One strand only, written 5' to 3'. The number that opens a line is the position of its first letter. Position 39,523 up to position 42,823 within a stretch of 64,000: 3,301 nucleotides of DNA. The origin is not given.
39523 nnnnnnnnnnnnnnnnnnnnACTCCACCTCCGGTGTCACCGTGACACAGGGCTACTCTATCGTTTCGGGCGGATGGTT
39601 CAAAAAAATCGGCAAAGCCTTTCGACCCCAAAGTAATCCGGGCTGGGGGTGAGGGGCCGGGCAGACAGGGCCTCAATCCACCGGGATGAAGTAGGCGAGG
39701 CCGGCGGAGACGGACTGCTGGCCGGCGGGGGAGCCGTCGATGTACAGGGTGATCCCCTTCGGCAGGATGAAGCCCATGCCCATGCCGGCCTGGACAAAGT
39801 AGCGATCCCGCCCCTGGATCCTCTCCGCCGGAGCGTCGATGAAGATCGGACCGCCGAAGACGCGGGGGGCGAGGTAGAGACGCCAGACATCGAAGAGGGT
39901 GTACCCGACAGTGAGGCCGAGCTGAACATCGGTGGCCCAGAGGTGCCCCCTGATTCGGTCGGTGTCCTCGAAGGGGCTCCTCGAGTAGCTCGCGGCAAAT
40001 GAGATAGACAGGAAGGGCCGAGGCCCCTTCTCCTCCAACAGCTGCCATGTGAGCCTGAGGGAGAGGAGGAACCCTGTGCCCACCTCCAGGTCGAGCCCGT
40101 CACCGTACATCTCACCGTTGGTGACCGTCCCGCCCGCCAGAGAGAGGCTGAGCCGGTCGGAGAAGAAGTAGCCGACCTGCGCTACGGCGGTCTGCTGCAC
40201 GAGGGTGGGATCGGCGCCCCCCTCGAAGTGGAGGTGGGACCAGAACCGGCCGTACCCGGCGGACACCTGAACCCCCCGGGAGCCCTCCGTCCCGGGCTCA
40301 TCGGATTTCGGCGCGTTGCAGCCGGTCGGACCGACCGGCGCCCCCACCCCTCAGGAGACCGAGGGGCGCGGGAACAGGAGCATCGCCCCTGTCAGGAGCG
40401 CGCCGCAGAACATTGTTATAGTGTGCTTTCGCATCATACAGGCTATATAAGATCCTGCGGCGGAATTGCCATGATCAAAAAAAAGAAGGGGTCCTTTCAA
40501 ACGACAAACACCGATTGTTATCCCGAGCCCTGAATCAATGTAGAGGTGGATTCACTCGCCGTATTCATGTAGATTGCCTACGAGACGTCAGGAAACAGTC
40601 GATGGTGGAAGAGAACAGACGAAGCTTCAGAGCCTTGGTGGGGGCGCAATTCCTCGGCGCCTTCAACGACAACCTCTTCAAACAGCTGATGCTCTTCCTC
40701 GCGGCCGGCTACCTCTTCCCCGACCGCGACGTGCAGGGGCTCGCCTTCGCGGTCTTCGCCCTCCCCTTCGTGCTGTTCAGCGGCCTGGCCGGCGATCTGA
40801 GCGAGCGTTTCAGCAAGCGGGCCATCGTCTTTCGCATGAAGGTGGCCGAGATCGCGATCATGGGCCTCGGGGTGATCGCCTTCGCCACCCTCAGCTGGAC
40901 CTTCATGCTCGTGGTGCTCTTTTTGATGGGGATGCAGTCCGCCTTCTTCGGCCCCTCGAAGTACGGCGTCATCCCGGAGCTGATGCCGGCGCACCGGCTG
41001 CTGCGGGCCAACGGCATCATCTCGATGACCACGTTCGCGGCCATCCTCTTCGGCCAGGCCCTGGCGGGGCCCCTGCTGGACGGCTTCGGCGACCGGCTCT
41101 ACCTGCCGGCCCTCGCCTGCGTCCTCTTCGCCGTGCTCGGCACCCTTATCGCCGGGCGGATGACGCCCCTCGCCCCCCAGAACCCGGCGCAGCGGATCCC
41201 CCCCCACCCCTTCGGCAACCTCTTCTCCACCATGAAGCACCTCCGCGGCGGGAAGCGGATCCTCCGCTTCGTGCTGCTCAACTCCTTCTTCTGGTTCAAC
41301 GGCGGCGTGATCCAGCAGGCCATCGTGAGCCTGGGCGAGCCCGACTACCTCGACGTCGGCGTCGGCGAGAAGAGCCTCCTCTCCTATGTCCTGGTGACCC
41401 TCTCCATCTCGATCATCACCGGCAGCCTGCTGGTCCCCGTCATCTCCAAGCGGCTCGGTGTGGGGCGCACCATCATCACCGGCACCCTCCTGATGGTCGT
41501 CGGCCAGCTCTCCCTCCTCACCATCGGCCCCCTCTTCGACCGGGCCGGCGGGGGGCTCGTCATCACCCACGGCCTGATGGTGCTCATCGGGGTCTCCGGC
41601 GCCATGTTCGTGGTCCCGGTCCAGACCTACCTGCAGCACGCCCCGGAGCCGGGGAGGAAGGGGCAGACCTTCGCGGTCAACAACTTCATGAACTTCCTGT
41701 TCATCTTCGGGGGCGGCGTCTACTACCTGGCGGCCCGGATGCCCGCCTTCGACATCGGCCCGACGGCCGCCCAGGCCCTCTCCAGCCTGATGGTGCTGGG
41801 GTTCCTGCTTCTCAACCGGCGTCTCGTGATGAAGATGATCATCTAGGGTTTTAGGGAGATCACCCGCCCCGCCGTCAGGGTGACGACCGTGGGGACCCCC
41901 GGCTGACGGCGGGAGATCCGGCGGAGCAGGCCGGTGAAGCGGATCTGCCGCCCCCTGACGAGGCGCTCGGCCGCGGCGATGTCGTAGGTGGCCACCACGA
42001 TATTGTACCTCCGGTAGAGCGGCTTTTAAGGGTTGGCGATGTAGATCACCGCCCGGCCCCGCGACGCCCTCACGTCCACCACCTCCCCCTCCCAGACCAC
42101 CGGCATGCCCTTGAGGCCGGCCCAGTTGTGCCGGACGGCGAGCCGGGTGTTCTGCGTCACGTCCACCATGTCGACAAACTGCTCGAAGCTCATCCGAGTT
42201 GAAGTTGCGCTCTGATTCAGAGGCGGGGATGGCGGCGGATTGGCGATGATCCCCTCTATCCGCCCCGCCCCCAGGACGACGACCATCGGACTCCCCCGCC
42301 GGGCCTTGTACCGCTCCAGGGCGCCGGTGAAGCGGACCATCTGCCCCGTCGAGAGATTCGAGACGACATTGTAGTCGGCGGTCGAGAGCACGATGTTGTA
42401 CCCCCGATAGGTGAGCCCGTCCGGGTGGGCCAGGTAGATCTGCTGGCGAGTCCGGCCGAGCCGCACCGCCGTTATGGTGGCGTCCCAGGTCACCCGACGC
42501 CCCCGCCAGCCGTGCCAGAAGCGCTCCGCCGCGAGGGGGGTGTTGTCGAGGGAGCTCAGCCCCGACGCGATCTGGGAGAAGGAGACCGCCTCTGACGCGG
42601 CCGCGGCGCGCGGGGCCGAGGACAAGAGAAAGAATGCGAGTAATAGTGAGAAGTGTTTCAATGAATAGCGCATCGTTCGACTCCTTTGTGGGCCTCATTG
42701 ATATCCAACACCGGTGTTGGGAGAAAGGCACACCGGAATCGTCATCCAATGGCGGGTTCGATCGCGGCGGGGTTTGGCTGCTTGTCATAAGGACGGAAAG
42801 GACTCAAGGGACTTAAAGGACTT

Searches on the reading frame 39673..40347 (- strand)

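Call 3: search_protein_families(library=pfam, proteins=[window:39673-40347:-], max_evalue=0.1)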
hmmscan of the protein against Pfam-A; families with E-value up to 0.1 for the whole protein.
window:39673-40347:- (224 aa): 0 families

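Call 5: search_protein_families(library=ncbifam, proteins=[window:39673-40347:-], max_evalue=0.1)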
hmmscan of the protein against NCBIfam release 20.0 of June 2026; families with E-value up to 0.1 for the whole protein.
window:39673-40347:- (224 aa): 2 families
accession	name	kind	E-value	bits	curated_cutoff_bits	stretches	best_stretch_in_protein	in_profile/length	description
NF033755.1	gliding_CglE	equivalog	1.4e-05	25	70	1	113-193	53-136/172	adventurous gliding motility protein CglE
TIGR04565.1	OMP_myx_plus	subfamily_domain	0.021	14.8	60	0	56-204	17-131/161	outer membrane beta-barrel domain-containing protein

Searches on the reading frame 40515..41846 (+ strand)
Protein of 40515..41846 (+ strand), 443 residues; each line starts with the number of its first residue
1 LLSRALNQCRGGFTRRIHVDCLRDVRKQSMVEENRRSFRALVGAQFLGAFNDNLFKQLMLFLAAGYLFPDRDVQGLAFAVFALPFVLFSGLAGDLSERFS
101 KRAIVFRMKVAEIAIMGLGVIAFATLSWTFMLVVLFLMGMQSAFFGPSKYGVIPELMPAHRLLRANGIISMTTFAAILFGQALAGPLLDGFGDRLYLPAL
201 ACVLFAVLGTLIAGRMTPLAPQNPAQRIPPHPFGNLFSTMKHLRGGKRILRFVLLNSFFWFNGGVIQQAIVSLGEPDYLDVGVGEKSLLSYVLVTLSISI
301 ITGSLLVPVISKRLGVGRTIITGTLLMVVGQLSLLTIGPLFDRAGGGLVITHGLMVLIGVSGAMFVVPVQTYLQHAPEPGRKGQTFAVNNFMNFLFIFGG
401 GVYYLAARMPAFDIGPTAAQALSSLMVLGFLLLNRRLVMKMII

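Call 3: search_protein_families(library=pfam, proteins=[window:40515-41846:+], max_evalue=0.1)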
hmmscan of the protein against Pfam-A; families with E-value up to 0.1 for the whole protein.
window:40515-41846:+ (443 aa): 3 families
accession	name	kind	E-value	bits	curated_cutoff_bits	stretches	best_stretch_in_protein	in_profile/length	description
PF07690.21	MFS_1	-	1.7e-27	96.7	33.4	1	44-398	4-344/347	Major Facilitator Superfamily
PF05977.19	MFS_3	-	1.8e-08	33.8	27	1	79-329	52-296/524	Transmembrane secretion effector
PF13347.12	MFS_2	-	2.4e-06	26.8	27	2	240-367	217-334/427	MFS/sugar transport protein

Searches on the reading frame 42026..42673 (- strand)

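Call 3: search_protein_families(library=pfam, proteins=[window:42026-42673:-], max_evalue=0.1)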
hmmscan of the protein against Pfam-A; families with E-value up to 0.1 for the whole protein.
window:42026-42673:- (215 aa): 2 families
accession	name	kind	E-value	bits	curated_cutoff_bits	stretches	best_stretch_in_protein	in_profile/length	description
PF20053.4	WC-rich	-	0.0033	18.1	24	0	171-204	12-45/106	Wolframin cysteine-rich domain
PF08509.16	Ad_cyc_g-alpha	-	0.049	13.8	21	1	140-163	25-48/49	Adenylate cyclase G-alpha binding domain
